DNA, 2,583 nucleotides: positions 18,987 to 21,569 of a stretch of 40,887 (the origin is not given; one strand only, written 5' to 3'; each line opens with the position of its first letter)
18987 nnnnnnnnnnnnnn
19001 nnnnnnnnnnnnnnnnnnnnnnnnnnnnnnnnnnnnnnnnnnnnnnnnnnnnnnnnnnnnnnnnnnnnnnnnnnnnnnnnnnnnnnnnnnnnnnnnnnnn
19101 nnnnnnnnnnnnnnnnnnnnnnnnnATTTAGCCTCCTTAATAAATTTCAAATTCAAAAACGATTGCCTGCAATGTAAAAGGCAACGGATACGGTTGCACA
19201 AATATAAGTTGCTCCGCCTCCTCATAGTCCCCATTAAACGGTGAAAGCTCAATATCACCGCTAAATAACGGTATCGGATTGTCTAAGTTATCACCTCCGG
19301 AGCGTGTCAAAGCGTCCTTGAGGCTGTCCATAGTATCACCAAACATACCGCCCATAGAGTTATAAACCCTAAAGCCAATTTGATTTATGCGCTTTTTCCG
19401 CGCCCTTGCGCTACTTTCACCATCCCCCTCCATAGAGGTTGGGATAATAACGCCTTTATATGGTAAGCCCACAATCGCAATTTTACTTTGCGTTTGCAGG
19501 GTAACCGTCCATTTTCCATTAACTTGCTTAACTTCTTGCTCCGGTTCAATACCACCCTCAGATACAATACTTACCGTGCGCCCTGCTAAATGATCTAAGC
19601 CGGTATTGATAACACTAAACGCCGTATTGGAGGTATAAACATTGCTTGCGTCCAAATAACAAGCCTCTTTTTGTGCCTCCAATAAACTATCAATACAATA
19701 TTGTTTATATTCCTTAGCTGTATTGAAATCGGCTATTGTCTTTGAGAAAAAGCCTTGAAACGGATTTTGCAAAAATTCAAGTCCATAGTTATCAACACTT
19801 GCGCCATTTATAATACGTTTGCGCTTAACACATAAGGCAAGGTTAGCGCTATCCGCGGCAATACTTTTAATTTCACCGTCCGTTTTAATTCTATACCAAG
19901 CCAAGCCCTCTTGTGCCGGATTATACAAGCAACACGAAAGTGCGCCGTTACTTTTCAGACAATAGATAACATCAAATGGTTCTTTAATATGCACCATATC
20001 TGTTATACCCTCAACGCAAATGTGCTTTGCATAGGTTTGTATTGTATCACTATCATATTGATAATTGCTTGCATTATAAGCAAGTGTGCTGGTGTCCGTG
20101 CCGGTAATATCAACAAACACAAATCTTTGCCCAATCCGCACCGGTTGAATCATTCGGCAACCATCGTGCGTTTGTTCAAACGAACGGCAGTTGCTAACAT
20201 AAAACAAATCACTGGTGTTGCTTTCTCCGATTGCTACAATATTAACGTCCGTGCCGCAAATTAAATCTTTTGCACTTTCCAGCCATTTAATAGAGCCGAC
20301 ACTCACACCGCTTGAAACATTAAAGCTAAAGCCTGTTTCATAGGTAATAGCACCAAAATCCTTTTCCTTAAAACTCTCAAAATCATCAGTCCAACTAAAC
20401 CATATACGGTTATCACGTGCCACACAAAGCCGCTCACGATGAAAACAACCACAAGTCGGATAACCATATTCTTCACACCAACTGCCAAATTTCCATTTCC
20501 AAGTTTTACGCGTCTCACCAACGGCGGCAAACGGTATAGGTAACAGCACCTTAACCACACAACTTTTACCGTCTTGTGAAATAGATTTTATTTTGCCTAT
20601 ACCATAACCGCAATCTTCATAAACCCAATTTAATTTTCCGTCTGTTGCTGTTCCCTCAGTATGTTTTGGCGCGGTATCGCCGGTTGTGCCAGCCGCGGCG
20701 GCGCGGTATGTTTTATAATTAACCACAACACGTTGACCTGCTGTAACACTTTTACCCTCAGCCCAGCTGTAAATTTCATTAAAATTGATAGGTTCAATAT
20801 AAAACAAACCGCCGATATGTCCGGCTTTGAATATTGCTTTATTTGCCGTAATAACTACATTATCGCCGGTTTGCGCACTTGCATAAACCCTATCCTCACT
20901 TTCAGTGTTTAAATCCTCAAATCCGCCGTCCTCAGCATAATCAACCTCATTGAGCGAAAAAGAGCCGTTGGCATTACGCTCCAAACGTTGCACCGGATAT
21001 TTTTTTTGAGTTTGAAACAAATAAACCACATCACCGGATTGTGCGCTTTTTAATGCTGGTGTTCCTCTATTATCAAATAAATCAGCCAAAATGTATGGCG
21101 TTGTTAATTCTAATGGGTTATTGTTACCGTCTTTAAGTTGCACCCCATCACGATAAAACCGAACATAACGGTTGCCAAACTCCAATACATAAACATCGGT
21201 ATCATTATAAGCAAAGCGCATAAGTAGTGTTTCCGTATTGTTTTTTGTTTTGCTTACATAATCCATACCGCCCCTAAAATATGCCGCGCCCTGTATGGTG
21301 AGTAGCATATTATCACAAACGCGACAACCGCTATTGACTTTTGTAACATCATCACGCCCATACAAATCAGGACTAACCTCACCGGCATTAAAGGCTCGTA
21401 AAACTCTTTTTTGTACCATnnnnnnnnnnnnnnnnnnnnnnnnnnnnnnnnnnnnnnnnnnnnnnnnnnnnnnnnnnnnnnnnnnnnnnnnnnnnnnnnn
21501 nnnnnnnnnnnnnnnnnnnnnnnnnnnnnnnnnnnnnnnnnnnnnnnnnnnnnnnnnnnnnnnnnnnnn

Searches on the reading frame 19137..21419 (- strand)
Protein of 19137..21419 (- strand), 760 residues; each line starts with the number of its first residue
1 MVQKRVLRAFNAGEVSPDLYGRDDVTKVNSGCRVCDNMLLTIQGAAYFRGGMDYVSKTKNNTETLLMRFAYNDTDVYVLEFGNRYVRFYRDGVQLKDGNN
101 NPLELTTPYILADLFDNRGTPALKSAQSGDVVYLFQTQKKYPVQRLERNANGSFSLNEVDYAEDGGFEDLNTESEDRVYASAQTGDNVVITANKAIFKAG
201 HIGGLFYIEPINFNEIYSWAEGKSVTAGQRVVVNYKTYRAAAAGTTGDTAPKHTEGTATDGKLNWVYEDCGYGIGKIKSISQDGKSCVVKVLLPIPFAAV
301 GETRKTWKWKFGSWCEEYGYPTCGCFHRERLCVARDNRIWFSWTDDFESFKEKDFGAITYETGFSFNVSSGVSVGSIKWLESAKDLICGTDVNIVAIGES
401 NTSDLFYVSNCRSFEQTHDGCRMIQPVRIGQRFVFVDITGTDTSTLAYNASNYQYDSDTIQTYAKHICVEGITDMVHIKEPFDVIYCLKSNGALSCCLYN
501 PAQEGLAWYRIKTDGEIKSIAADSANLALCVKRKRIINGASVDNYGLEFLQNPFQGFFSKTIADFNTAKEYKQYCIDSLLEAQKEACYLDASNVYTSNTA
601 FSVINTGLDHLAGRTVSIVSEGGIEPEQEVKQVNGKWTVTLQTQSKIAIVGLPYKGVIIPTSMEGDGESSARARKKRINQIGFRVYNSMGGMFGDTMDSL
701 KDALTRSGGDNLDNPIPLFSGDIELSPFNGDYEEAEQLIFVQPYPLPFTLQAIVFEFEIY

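Call 14: search_protein_families(library=phrogs, proteins=[window:19137-21419:-], max_evalue=0.00001)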
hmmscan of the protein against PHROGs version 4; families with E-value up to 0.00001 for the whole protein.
window:19137-21419:- (760 aa): 3 families
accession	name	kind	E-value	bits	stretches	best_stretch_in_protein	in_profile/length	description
phrog_376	-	tail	2.6e-141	473.4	1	6-759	7-709/712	tail protein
phrog_20269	-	unknown function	9.6e-57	193.7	1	6-353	6-338/374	-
phrog_15566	-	tail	7.5e-36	124.7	2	304-542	31-272/552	tail protein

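Call 77: search_protein_families(library=pfam, proteins=[window:19137-21419:-], max_evalue=0.01)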
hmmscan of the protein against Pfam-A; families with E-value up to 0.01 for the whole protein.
window:19137-21419:- (760 aa): 0 families

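Call 78: search_dna_similar(query=window:19137-21419:-, collection=phages, mode=protein, max_rows=12)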
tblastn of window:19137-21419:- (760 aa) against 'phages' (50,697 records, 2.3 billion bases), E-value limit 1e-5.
Records with a match: 135; places in all: 135; records where one place covers at least 80% of the query: 39.
Best place of each record, by identity: <60% 135.
By first word of the organism name: Pelagibacter 22; Pseudomonas 16; Escherichia 14; Salmonella 12; Caudoviricetes 9; Vibrio 7; Liberibacter 6; Xanthomonas 6; Burkholderia 5; Bordetella 5; and 17 more.
By host as written in the record: - 26; Candidatus Pelagibacter ubique HTCC1062 14; Xanthomonas albilineans CFBP2523 6; Pseudomonas aeruginosa PA14 5; Candidatus Pelagibacter sp. HTCC1062 4; Escherichia coli O157:H7 4; Salmonella enterica subsp. enterica serovar Heidelberg 3; Vibrio splendidus 3; and 55 more.
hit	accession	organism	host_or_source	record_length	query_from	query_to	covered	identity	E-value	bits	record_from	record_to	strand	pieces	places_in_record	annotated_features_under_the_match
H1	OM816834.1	Stenotrophomonas phage vB_SmeS_BUCT708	Stenotrophomonas maltophilia BUCT708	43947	4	753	99%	29.5%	4e-73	266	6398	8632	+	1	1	hypothetical protein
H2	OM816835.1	Stenotrophomonas phage vB_SmeS_BUCT709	Stenotrophomonas maltophilia BUCT709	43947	4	753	99%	29.5%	4e-73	266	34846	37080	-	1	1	hypothetical protein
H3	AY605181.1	Burkholderia phage BcepC6B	-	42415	9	750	98%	29.4%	2e-82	293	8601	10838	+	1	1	g12: gp12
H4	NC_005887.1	Burkholderia phage BcepC6B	Burkholderia cepacia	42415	9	750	98%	29.4%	2e-82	293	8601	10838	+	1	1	tail protein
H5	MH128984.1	Burkholderia phage vB_BmuP_KL4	-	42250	9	750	98%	29.0%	7e-81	289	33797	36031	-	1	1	hypothetical protein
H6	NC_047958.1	Burkholderia phage vB_BmuP_KL4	-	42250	9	750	98%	29.0%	7e-81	289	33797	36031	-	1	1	tail protein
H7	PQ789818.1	Burkholderia phage vB_E332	Burkholderia sp.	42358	9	750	98%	28.7%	2e-81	290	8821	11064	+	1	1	hypothetical protein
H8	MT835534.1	Bacteriophage sp.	human fecal samples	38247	2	759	100%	25.8%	7e-64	238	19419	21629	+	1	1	record has no annotation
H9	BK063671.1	Caudoviricetes sp. vir555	Methanomicrobiales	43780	5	759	99%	25.5%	9e-51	198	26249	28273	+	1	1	tail protein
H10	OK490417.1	Klebsiella phage Kp4865-1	Klebsiella pneumoniae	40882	1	754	99%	25.5%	2e-55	213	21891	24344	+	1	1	record has no annotation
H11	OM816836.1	Klebsiella phage vB_KpnP_BUCT711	Klebsiella pneumoniae BUCT711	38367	1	754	99%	25.4%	3e-55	212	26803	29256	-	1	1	hypothetical protein (x2)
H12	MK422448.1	Klebsiella phage ST512-KPC3phi13.3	Klebsiella pneumoniae ST512-KPC3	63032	1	754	99%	25.3%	3e-54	209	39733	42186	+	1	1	hypothetical protein (x2)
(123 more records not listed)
